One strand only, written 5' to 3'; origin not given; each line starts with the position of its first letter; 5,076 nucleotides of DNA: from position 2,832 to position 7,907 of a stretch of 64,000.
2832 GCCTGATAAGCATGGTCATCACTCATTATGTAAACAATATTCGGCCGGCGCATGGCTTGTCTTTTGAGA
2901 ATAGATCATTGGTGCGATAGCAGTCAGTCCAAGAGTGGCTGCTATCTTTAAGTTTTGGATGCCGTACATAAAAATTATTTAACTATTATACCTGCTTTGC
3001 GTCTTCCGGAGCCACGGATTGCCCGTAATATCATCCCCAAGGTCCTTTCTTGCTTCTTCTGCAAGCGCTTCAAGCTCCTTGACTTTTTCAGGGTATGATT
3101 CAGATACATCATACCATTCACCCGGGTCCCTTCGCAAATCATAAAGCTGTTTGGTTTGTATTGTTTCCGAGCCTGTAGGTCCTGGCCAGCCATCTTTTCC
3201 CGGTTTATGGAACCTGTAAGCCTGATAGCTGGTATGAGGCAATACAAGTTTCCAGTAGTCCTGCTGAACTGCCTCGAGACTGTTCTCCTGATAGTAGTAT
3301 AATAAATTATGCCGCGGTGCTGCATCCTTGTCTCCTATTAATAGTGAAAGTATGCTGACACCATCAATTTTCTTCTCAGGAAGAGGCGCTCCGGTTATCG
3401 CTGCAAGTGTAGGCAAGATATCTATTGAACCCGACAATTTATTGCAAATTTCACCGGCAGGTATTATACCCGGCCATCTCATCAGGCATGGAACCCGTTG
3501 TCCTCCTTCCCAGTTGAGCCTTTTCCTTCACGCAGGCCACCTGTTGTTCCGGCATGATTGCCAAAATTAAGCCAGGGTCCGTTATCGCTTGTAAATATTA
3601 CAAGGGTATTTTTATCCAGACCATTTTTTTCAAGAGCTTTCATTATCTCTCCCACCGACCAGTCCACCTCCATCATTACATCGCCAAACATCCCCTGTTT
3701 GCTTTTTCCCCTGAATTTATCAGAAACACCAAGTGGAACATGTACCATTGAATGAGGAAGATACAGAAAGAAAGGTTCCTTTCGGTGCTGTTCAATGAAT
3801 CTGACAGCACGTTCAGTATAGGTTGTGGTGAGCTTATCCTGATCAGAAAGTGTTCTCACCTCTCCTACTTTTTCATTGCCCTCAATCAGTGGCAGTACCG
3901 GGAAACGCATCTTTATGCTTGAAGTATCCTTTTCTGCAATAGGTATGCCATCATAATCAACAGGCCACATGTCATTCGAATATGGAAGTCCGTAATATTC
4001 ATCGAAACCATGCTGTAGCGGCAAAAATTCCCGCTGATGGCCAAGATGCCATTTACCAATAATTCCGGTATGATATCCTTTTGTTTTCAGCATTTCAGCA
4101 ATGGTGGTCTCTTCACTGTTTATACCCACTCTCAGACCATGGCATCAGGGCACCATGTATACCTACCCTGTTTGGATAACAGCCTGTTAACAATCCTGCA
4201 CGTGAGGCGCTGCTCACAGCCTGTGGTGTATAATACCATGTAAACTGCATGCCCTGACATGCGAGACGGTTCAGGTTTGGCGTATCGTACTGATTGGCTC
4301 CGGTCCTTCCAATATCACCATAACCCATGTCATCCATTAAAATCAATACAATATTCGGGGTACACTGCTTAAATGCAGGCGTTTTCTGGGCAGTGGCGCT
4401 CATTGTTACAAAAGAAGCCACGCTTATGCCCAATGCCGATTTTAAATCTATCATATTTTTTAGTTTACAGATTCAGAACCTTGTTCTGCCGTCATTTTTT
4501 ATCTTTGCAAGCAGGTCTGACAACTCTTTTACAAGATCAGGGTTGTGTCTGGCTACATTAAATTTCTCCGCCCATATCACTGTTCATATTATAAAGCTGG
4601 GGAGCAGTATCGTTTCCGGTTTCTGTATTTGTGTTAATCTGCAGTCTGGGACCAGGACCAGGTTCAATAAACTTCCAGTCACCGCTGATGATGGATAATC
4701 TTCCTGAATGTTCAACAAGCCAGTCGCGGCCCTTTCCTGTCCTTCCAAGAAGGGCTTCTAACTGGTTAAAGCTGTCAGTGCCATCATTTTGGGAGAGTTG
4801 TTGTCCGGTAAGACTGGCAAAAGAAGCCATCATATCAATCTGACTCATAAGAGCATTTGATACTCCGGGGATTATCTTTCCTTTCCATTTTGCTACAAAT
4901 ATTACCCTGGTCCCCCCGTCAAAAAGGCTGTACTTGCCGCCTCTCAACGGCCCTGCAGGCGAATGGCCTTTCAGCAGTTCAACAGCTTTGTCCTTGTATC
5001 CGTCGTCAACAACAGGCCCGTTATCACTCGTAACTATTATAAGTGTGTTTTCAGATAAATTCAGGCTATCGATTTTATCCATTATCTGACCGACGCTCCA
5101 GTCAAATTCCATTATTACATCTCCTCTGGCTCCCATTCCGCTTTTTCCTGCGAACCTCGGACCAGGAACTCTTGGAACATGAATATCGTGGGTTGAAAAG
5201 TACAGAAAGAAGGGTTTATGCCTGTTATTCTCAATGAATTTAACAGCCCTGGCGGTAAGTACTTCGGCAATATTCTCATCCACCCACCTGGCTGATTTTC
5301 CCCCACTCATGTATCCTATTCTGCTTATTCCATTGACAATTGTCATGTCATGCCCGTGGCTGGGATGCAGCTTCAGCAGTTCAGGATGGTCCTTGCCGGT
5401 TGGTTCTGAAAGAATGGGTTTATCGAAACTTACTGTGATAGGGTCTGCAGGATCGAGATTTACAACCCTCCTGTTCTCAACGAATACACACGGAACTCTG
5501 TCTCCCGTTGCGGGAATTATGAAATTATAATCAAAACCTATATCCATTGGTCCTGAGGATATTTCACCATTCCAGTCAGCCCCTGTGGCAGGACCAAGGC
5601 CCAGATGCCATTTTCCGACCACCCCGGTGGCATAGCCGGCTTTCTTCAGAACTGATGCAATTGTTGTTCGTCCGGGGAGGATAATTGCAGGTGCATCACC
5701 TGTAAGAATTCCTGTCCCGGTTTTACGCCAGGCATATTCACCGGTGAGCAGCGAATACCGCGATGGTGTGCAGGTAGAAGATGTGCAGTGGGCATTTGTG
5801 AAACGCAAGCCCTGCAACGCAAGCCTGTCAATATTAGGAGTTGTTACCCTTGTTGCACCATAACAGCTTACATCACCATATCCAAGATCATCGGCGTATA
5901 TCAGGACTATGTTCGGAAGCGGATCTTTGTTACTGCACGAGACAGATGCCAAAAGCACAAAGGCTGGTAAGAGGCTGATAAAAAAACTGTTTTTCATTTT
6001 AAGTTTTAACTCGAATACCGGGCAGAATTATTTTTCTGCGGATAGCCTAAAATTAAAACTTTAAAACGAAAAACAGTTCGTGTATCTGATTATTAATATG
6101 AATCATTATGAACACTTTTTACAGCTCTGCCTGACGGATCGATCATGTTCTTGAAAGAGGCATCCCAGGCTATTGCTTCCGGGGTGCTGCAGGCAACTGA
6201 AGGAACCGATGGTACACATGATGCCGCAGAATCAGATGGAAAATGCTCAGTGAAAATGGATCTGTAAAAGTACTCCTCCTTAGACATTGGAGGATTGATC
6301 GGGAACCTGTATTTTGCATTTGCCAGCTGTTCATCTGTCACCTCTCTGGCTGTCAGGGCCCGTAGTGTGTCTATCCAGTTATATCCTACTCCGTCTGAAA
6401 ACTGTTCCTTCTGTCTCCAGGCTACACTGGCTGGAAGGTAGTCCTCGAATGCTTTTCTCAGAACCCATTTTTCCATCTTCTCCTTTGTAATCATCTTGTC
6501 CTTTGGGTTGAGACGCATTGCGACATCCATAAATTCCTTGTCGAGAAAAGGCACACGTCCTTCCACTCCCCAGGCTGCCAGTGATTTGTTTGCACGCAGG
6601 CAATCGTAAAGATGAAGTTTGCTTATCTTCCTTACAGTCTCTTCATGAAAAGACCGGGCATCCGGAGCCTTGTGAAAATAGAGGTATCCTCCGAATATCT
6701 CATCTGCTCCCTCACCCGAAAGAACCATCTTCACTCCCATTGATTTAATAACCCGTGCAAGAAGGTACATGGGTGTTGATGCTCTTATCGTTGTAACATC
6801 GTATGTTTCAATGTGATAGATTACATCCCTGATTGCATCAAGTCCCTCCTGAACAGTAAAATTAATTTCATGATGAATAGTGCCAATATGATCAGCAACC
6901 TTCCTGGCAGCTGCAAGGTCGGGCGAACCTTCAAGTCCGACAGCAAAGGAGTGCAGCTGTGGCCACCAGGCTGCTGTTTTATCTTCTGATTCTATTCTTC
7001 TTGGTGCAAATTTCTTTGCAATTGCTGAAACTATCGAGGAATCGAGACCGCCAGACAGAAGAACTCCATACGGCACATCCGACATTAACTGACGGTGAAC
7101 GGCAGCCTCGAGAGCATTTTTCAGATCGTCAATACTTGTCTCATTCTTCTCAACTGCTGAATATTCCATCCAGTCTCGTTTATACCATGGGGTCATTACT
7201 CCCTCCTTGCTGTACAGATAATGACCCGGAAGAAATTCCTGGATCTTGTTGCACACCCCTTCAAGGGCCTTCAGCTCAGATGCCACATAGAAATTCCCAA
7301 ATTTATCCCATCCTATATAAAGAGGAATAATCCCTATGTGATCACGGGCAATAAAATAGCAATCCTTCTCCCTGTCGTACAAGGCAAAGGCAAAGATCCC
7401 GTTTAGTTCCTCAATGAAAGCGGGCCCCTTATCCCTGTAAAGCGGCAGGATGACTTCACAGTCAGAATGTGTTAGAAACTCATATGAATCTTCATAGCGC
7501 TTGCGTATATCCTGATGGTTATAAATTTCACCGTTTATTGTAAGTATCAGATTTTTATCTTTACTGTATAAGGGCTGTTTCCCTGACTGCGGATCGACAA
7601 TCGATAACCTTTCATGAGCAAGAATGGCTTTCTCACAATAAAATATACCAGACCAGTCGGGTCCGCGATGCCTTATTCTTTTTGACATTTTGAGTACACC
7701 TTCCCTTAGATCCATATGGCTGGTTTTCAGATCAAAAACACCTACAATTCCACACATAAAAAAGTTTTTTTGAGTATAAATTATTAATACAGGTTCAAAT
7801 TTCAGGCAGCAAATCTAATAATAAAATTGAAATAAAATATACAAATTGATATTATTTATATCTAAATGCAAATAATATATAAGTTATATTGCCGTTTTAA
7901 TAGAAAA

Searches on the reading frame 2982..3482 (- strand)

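Call 7: search_protein_families(library=pfam, proteins=[window:2982-3482:-], max_evalue=0.01)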
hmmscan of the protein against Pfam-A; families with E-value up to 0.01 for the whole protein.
window:2982-3482:- (167 aa): 2 families
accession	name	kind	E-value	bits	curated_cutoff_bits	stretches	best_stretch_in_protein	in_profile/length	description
PF14707.11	Sulfatase_C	-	5.2e-11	43.6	30.9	1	57-148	2-96/127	C-terminal region of aryl-sulfatase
PF16347.10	SGSH_C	-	2.1e-10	41.4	29.3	1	1-76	22-97/154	N-sulphoglucosamine sulphohydrolase, C-terminal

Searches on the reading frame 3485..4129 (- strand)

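Call 7: search_protein_families(library=pfam, proteins=[window:3485-4129:-], max_evalue=0.01)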
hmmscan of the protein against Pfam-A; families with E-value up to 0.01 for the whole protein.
window:3485-4129:- (215 aa): 3 families
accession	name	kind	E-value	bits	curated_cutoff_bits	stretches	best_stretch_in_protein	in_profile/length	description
PF00884.28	Sulfatase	-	3.3e-28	99.3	25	1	4-193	77-251/301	Sulfatase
PF02995.22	DUF229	-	0.00022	20.5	25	1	96-201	269-357/496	Protein of unknown function (DUF229)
PF01663.27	Phosphodiest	-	0.00038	20.6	23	1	148-184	184-220/342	Type I phosphodiesterase / nucleotide pyrophosphatase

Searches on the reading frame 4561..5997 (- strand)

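Call 7: search_protein_families(library=pfam, proteins=[window:4561-5997:-], max_evalue=0.01)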
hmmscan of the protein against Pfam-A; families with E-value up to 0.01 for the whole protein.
window:4561-5997:- (479 aa): 2 families
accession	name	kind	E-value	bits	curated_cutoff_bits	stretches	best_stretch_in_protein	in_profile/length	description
PF00884.28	Sulfatase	-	1.1e-51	176.4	25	1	28-398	1-300/301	Sulfatase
PF01663.27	Phosphodiest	-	2.1e-07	31.3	23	1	292-327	185-220/342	Type I phosphodiesterase / nucleotide pyrophosphatase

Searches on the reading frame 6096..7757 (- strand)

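Call 7: search_protein_families(library=pfam, proteins=[window:6096-7757:-], max_evalue=0.01)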
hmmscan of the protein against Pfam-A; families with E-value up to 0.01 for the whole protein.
window:6096-7757:- (554 aa): 5 families
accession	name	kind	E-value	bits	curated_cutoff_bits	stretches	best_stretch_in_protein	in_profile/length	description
PF00733.27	Asn_synthase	-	5.6e-91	306.3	21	2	212-368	2-144/354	Asparagine synthase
PF13537.11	GATase_7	-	1e-42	145.4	25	1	48-166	1-122/123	Glutamine amidotransferase domain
PF13522.11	GATase_6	-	1.5e-36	125.7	27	1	33-161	1-130/130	Glutamine amidotransferase domain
PF12481.13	DUF3700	-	7.7e-10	39.1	27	1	72-188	79-199/228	Aluminium induced protein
PF02540.23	NAD_synthase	-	0.0019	17.8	21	1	209-358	2-137/242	NAD synthase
